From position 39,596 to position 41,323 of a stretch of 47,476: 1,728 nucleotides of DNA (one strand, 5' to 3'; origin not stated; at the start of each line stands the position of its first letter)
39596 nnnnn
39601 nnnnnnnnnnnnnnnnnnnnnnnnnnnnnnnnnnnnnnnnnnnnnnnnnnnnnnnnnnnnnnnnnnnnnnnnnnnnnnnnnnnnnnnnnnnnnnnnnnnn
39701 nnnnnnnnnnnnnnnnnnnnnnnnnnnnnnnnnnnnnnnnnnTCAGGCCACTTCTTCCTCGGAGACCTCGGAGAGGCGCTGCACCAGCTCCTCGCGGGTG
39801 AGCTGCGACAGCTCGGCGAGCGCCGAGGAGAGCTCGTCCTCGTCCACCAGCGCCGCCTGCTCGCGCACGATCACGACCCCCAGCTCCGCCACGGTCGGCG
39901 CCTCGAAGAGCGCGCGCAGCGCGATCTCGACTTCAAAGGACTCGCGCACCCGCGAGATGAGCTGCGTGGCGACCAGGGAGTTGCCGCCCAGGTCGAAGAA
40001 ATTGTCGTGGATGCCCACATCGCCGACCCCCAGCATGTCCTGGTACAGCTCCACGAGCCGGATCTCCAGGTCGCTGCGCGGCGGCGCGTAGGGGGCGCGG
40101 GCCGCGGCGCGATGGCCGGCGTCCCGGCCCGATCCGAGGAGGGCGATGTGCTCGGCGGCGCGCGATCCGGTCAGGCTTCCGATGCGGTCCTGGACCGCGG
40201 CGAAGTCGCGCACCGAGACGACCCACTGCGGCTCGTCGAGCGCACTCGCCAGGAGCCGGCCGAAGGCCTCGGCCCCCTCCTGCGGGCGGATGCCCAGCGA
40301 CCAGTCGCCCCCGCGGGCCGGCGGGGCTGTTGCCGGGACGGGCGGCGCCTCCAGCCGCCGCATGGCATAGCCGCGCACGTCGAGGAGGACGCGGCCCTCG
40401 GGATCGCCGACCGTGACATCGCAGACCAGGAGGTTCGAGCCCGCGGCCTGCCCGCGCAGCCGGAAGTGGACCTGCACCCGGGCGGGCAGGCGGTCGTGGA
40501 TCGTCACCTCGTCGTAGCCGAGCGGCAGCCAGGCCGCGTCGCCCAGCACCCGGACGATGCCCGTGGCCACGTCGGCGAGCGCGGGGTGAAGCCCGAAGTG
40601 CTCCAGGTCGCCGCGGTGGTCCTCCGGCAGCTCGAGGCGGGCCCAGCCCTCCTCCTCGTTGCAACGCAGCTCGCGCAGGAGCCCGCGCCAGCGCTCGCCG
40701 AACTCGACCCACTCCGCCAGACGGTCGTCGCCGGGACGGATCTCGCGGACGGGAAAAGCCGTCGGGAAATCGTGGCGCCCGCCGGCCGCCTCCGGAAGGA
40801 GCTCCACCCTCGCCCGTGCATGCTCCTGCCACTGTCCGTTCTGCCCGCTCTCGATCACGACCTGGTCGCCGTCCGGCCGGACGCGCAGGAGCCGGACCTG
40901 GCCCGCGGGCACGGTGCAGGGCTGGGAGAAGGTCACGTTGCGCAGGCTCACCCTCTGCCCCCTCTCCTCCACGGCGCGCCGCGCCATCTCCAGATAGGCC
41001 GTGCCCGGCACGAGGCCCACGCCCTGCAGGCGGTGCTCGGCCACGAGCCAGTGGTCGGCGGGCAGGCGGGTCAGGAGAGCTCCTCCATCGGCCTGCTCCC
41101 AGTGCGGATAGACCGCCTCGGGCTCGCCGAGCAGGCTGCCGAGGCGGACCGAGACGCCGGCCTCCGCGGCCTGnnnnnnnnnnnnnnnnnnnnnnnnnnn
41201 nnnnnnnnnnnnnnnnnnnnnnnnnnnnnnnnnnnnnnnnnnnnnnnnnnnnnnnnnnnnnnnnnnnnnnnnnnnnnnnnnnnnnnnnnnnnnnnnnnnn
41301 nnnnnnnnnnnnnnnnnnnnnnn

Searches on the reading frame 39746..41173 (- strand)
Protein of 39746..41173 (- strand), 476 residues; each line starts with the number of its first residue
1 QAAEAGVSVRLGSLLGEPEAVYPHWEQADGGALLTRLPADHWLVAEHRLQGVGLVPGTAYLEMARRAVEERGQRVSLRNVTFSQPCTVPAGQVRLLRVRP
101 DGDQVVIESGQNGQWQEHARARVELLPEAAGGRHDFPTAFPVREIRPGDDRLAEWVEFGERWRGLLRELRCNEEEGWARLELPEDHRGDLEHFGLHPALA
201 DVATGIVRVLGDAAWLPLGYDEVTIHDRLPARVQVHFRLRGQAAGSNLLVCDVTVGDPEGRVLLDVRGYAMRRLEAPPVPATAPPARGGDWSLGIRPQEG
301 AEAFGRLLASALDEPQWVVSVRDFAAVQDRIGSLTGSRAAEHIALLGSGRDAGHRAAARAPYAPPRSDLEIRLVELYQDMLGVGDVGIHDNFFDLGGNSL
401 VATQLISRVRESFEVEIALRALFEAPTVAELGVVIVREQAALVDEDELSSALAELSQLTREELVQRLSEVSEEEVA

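Call 35: find_related_loci(query=A2, collection=genome_contigs, flank=6000)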
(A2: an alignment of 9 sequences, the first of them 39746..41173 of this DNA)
Query A2 (476 aa) in genome_contigs; peptide patterns used: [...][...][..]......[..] (x = any residue, [..] = any of these).
152 stretches matched a pattern; 142 encode a relative of the query (tblastn E <= 1e-3); the best 80 are kept; 80 distinct loci.
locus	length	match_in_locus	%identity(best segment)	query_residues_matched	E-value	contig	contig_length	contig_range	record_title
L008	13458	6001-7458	67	1-472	0e+0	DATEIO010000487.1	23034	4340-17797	MAG TPA_asm: Thermoanaerobaculia bacterium isolate SMAG_U8840 k141_990637, whole genome shotgun sequence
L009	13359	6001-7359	42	39-467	4e-87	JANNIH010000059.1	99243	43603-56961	MAG: Holophagales bacterium isolate SOY_6_C_metabat_145 SOY_6_C_k141_3052163, whole genome shotgun sequence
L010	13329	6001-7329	42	41-469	7e-82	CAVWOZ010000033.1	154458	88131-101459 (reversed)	MAG: uncultured Acidobacteriota bacterium isolate MFD09368.bin.3.159 genome assembly, contig: contig_48126, whole genome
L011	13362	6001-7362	39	36-465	4e-79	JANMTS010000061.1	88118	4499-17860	MAG: Holophagales bacterium isolate SOY_29_metabat_132 SOY_29_k141_1387233, whole genome shotgun sequence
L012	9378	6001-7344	35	31-452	2e-64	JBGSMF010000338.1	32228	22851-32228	MAG: Thermoflexales bacterium isolate JTS-AC224 k141_1568342, whole genome shotgun sequence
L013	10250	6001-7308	34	38-435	2e-58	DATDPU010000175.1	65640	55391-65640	MAG TPA_asm: Anaerolineae bacterium isolate SMAG_U7929 k141_1043336, whole genome shotgun sequence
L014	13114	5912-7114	37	41-431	1e-58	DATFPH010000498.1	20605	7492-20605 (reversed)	MAG TPA_asm: Thermoanaerobaculia bacterium isolate SMAG_U9298 k141_765007, whole genome shotgun sequence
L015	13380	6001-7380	33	26-447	5e-56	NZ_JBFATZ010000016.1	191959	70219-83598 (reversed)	Thermopolyspora sp. NPDC052614 NPDC052614_79_F5.ctg-0016, whole genome shotgun sequence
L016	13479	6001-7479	32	39-470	3e-56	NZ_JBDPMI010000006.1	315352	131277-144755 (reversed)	Streptomyces sp. B5E4 B5E4_contig_6, whole genome shotgun sequence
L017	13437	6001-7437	31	40-475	1e-55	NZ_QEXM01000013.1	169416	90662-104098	Streptomyces alfalfae strain XY25 473, whole genome shotgun sequence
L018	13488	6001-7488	32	39-475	2e-55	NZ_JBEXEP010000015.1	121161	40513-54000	Streptomyces sp. NPDC005438 NPDC005438_289_E3.ctg-0015, whole genome shotgun sequence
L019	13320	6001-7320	34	40-429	3e-54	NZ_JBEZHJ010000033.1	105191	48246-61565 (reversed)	Streptomyces sp. NPDC048665 NPDC048665_52_C11.ctg-0033, whole genome shotgun sequence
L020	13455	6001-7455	32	5-435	2e-54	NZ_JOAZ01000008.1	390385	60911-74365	Streptomyces halstedii strain NRRL ISP-5068 contig8.1, whole genome shotgun sequence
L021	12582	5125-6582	32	21-460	4e-54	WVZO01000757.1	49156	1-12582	MAG: Candidatus Aminicenantes bacterium isolate CS4-C025 C_merged_R1_(paired)_contig_37650, whole genome shotgun sequenc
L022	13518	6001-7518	31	12-472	1e-53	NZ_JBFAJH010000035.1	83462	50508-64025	Streptomyces atratus strain NPDC050527 NPDC050527_58_F5.ctg-0035, whole genome shotgun sequence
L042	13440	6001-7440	32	39-475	3e-48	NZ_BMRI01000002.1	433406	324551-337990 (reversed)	Kitasatospora griseola strain JCM 3339 sequence002, whole genome shotgun sequence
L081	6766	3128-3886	33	41-275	5e-30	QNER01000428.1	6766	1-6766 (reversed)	MAG: Candidatus Parabeggiatoa sp. nov. 1 isolate B3_G6 B3_Guay6_scaffold_12156, whole genome shotgun sequence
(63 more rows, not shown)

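Call 38: predict_structure(alignment_id=A2)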
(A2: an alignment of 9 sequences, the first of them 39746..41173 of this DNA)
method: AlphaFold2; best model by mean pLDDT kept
length: 476 residues; sequences in the alignment: 9
mean_pLDDT: 70.4   pTM: 0.53
mean pLDDT of the five models: 70.4, 70.0, 66.7, 61.4, 58.7
residues with pLDDT >= 90: 74; 70-90: 232; 50-70: 53; < 50: 117
segments of 3 or more residues with pLDDT < 50: 1-21, 146-152, 276-328, 330-359, 471-476
pLDDT, mean of each block of 10 residues (from residue 1): 32 36 71 88 80 82 84 82 82 89 89 84 81 79 53 62 84 87 89 89 78 72 93 92 71 93 93 54 30 32 36 31 40 42 39 38 79 89 81 75 85 83 81 82 72 72 69 43
secondary structure, 60 per line:
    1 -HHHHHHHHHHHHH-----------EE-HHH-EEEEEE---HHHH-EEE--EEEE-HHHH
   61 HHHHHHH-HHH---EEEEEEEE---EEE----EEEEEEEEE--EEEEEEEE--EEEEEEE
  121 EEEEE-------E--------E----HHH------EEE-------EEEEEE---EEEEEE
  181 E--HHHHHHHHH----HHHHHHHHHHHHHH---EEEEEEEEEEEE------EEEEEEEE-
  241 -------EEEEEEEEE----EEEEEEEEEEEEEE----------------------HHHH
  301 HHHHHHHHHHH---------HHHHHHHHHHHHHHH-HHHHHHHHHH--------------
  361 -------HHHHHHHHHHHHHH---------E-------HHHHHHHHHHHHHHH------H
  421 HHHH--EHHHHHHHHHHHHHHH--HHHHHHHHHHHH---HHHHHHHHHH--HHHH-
elements in order: H2-14 E33-38 H42-45 E47-49 E52-55 H57-67 E75-82 E86-88 E93-101 E104-111 E114-125 E156-158 E166-171 E175-181 H184-192 H197-210 E214-225 E232-239 E248-256 E261-274 H297-311 H321-335 H337-346 H368-381 H399-413 H420-424 H428-442 H445-456 H460-469 H472-475

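Call 42: fold_search(model_id=the predicted structure, library=pdb)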
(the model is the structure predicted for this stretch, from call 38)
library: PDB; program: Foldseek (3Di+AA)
matches with E <= 10: 1513; with E <= 0.001: 229
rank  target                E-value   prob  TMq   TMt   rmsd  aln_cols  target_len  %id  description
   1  6mbg                  2.8e-20  1.00  0.47  0.77   3.4       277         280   24  GphF Dehydratase P1711L variant for improved crystallization (released 2018-09-19)
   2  6mbh                  1.7e-19  1.00  0.47  0.75   4.2       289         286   24  GphF DH1 P1711L, L1744P variant: An isomerase-inactive variant of GphF DH1 (released 2018-09-19)
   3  7zmf_B                2.7e-19  1.00  0.45  0.73   3.7       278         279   22  Dehydratase domain of module 3 from Brevibacillus Brevis orphan BGC11 (released 2022-09-21)
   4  5il6_A                4.4e-19  1.00  0.44  0.72   3.4       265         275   23  Crystal structure of the dehydratase domain of RzxB from Pseudomonas fluorescens (released 2017-03-29)
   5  6mbf                  6.2e-19  1.00  0.46  0.77   3.6       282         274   23  GphF Dehydratase 1 (released 2018-09-19)
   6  5il6_B                8.3e-19  1.00  0.45  0.74   3.4       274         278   22  Crystal structure of the dehydratase domain of RzxB from Pseudomonas fluorescens (released 2017-03-29)
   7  7tzl_A                1.3e-18  1.00  0.45  0.76   3.6       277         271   20  The DH dehydratase domain of AlnB (released 2023-02-22)
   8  7tzl_B                1.9e-18  1.00  0.45  0.76   3.5       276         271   20  The DH dehydratase domain of AlnB (released 2023-02-22)
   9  7zsk_A                2.7e-18  1.00  0.45  0.15   3.7       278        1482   22  K3DAK4 bimodule core of BGC11 from Brevibacillus brevis. (released 2022-09-21)
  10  5hqw_A                6.3e-18  1.00  0.45  0.71   3.5       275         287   20  Crystal structure of a trans-AT PKS dehydratase domain of C0ZGQ6 from Brevibacillus brevis (released 2017-01-25)
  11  4u3v                  1.1e-17  1.00  0.43  0.81   3.3       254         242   15  Crystal structure of the trans-acyltransferase polyketide synthase enoyl-isomerase (released 2014-08-20)
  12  5kku_C                1.5e-17  1.00  0.42  0.67   5.1       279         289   20  Crystal structure of an N-terminal dehydratase from difficidin assembly line (released 2016-12-21)
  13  3kg7_B                1.8e-17  1.00  0.45  0.72   3.7       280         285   20  Dehydratase domain from CurH module of Curacin polyketide synthase (released 2010-01-19)
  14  3kg7_C                2.8e-17  1.00  0.45  0.71   3.6       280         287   20  Dehydratase domain from CurH module of Curacin polyketide synthase (released 2010-01-19)
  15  8qk4_A                2.9e-17  1.00  0.45  0.71   4.0       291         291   21  Dehydratase domain (PksJ DH1) from the bacillaene trans-AT PKS (released 2024-09-25)
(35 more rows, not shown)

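Call 50: search_protein_families(library=pfam, proteins=[L017:1786-7506:+, L017:65-1789:+], max_evalue=0.001)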
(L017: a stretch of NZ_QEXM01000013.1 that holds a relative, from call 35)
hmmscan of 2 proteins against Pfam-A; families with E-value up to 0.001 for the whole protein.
L017:1786-7506:+ (1906 aa): 13 families
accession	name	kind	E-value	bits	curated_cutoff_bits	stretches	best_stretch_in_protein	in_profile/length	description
PF00109.32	ketoacyl-synt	-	1.4e-76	257.9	20.8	1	16-266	2-252/252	Beta-ketoacyl synthase, N-terminal domain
PF00698.26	Acyl_transf_1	-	5.4e-52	177.7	32.7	1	545-819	2-272/319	Acyl transferase domain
PF08659.16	KR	-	8.2e-48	163.1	22.6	1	1162-1360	1-180/180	KR domain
PF02801.28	Ketoacyl-synt_C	-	1.8e-42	144.6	20.8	1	275-392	2-118/119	Beta-ketoacyl synthase, C-terminal domain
PF14765.12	PS-DH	-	1.5e-23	83.6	23.7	1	1548-1671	31-163/166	Polyketide synthase dehydratase N-terminal domain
PF21089.3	PKS_DH_N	-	5.4e-20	71.7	27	1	1382-1482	1-103/103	Polyketide synthase dehydratase domain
PF16197.11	KAsynt_C_assoc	-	8.1e-19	68.5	33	1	395-514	1-111/111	Ketoacyl-synthetase C-terminal extension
PF00550.31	PP-binding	-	1.1e-15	58.1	20.8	1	1784-1847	2-67/67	Phosphopantetheine attachment site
PF22621.2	CurL-like_PKS_C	-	3.9e-14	52.8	27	1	462-525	1-64/64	CurL-like, PKS C-terminal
PF00106.31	adh_short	-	5.3e-09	36.3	26.6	1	1226-1340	43-161/195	short chain dehydrogenase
PF22336.2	RhiE-like_linker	-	2e-08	34.6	27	1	466-530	2-65/67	RhiE-like, KS-MAT linker domain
PF13561.12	adh_short_C2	-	1.1e-06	28.8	27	1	1225-1337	37-152/236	Enoyl-(Acyl carrier protein) reductase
PF00108.29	Thiolase_N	-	1.3e-06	28.5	26.4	1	160-215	55-112/260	Thiolase, N-terminal domain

L017:65-1789:+ (574 aa): 3 families
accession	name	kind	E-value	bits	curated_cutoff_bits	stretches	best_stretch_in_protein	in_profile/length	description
PF00501.34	AMP-binding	-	2.4e-77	260.8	29.9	1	4-307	46-384/384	AMP-binding enzyme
PF00550.31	PP-binding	-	1.1e-15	58.1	20.8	1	468-532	1-67/67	Phosphopantetheine attachment site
PF13193.12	AMP-binding_C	-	4.7e-14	53.5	24.5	1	364-439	1-76/76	AMP-binding enzyme C-terminal domain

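Call 59: search_protein_families(library=pfam, proteins=[L081:2-6331:+, L010:1717-7335:+, L010:840-1790:+], max_evalue=0.0001)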
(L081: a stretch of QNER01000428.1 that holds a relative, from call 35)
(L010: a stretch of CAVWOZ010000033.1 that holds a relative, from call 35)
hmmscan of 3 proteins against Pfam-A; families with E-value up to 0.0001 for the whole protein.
L081:2-6331:+ (2110 aa): 16 families
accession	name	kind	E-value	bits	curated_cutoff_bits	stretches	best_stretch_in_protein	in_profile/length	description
PF08659.16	KR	-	4e-43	147.9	22.6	1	797-992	1-180/180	KR domain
PF00975.26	Thioesterase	-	4.2e-29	102.8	26.4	1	1860-2104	2-221/226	Thioesterase domain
PF13602.12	ADH_zinc_N_2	-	1.1e-23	85.1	27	1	1491-1632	1-134/134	Zinc-binding dehydrogenase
PF00107.32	ADH_zinc_N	-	3.6e-23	82.3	31.8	1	1459-1557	1-98/129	Zinc-binding dehydrogenase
PF21089.3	PKS_DH_N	-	1.6e-20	73.4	27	1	1019-1118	1-102/103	Polyketide synthase dehydratase domain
PF21394.3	Beta-ketacyl_N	-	7.3e-20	71.7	26.9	1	575-737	3-155/170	Beta-ketoacyl synthase-like, N-terminal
PF14765.12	PS-DH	-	3.6e-18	66.1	23.7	1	1175-1299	31-164/166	Polyketide synthase dehydratase N-terminal domain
PF08242.18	Methyltransf_12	-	2.8e-17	63.7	30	1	343-443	1-98/98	Methyltransferase domain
PF00550.31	PP-binding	-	1.4e-14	54.6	20.8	1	1763-1824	2-65/67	Phosphopantetheine attachment site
PF13489.12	Methyltransf_23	-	2.9e-10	40.6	27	1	321-493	3-160/164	Methyltransferase domain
PF08241.18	Methyltransf_11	-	1.3e-09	39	21.2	1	344-445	2-95/95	Methyltransferase domain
PF00106.31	adh_short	-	7.4e-09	35.8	26.6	1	858-931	41-114/195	short chain dehydrogenase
PF13649.12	Methyltransf_25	-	9.6e-09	36.3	27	1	342-441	1-97/97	Methyltransferase domain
PF13561.12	adh_short_C2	-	9.8e-09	35.6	27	1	861-930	39-109/236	Enoyl-(Acyl carrier protein) reductase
PF08240.17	ADH_N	-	1.2e-08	35.6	23.5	1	1338-1396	1-62/104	Alcohol dehydrogenase GroES-like domain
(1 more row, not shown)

L010:1717-7335:+ (1873 aa): 13 families
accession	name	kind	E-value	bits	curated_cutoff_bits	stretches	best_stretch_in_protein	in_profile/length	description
PF00109.32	ketoacyl-synt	-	4.8e-67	226.6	20.8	1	39-288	2-252/252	Beta-ketoacyl synthase, N-terminal domain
PF08659.16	KR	-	2.7e-48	164.7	22.6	1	1199-1378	1-179/180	KR domain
PF00698.26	Acyl_transf_1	-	3.5e-46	158.6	32.7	1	564-859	2-271/319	Acyl transferase domain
PF02801.28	Ketoacyl-synt_C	-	4.2e-42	143.3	20.8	1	296-415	1-119/119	Beta-ketoacyl synthase, C-terminal domain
PF14765.12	PS-DH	-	6e-25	88.1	23.7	1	1548-1678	22-164/166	Polyketide synthase dehydratase N-terminal domain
PF21089.3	PKS_DH_N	-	1.4e-22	80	27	1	1404-1504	1-103/103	Polyketide synthase dehydratase domain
PF22621.2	CurL-like_PKS_C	-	2.4e-20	72.7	27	1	479-542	1-64/64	CurL-like, PKS C-terminal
PF00550.31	PP-binding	-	2e-17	63.6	20.8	1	1770-1831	1-64/67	Phosphopantetheine attachment site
PF16197.11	KAsynt_C_assoc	-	3.5e-15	56.8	33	1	417-528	1-108/111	Ketoacyl-synthetase C-terminal extension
PF22336.2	RhiE-like_linker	-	7e-13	48.8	27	1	483-543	2-61/67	RhiE-like, KS-MAT linker domain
PF00106.31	adh_short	-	1.5e-12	47.8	26.6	1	1201-1309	3-106/195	short chain dehydrogenase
PF21394.3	Beta-ketacyl_N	-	2e-10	41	26.9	1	988-1138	4-152/170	Beta-ketoacyl synthase-like, N-terminal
PF13561.12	adh_short_C2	-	4.5e-09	36.7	27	1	1209-1319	7-112/236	Enoyl-(Acyl carrier protein) reductase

L010:840-1790:+ (317 aa): 1 family
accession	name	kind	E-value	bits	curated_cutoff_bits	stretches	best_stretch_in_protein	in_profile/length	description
PF05050.19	Methyltransf_21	-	2.6e-16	60.6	22.7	1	77-267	1-171/173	Methyltransferase FkbM domain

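Call 70: search_protein_families(library=pfam, proteins=[L042:227-1924:+, L042:1921-7464:+, L042:7682-11098:+], max_evalue=0.0001)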
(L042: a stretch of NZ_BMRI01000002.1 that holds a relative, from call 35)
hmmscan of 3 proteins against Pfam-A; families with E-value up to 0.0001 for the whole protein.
L042:227-1924:+ (565 aa): 3 families
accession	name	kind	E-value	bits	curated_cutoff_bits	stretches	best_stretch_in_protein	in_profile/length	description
PF00501.34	AMP-binding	-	1.9e-76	257.8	29.9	1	2-298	52-384/384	AMP-binding enzyme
PF00550.31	PP-binding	-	4.8e-17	62.4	20.8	1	461-524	2-67/67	Phosphopantetheine attachment site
PF13193.12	AMP-binding_C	-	2.1e-13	51.4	24.5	1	357-431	1-76/76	AMP-binding enzyme C-terminal domain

L042:1921-7464:+ (1847 aa): 13 families
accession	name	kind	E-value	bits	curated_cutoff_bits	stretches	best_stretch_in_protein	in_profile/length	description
PF00109.32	ketoacyl-synt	-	2e-75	254.1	20.8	1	16-266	2-252/252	Beta-ketoacyl synthase, N-terminal domain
PF08659.16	KR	-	7.3e-48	163.3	22.6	1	1140-1317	1-179/180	KR domain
PF00698.26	Acyl_transf_1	-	6.8e-46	157.6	32.7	1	543-821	2-271/319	Acyl transferase domain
PF02801.28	Ketoacyl-synt_C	-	1.3e-39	135.3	20.8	1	275-395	2-118/119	Beta-ketoacyl synthase, C-terminal domain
PF21089.3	PKS_DH_N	-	9.7e-21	74.1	27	1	1338-1437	1-102/103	Polyketide synthase dehydratase domain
PF16197.11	KAsynt_C_assoc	-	3.4e-20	72.9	33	1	398-509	1-108/111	Ketoacyl-synthetase C-terminal extension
PF14765.12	PS-DH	-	2e-19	70.2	23.7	1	1498-1620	30-161/166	Polyketide synthase dehydratase N-terminal domain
PF00550.31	PP-binding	-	2.6e-14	53.7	20.8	1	1733-1796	2-67/67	Phosphopantetheine attachment site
PF22621.2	CurL-like_PKS_C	-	9.6e-13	48.3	27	1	462-515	2-56/64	CurL-like, PKS C-terminal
PF00106.31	adh_short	-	2.7e-10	40.5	26.6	1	1143-1299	4-161/195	short chain dehydrogenase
PF00108.29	Thiolase_N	-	4e-06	26.8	26.4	1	161-215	56-112/260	Thiolase, N-terminal domain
PF13561.12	adh_short_C2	-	6.4e-06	26.4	27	1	1152-1295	9-151/236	Enoyl-(Acyl carrier protein) reductase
PF22336.2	RhiE-like_linker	-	3.7e-05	24.1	27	1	465-515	2-52/67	RhiE-like, KS-MAT linker domain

L042:7682-11098:+ (1138 aa): 0 families
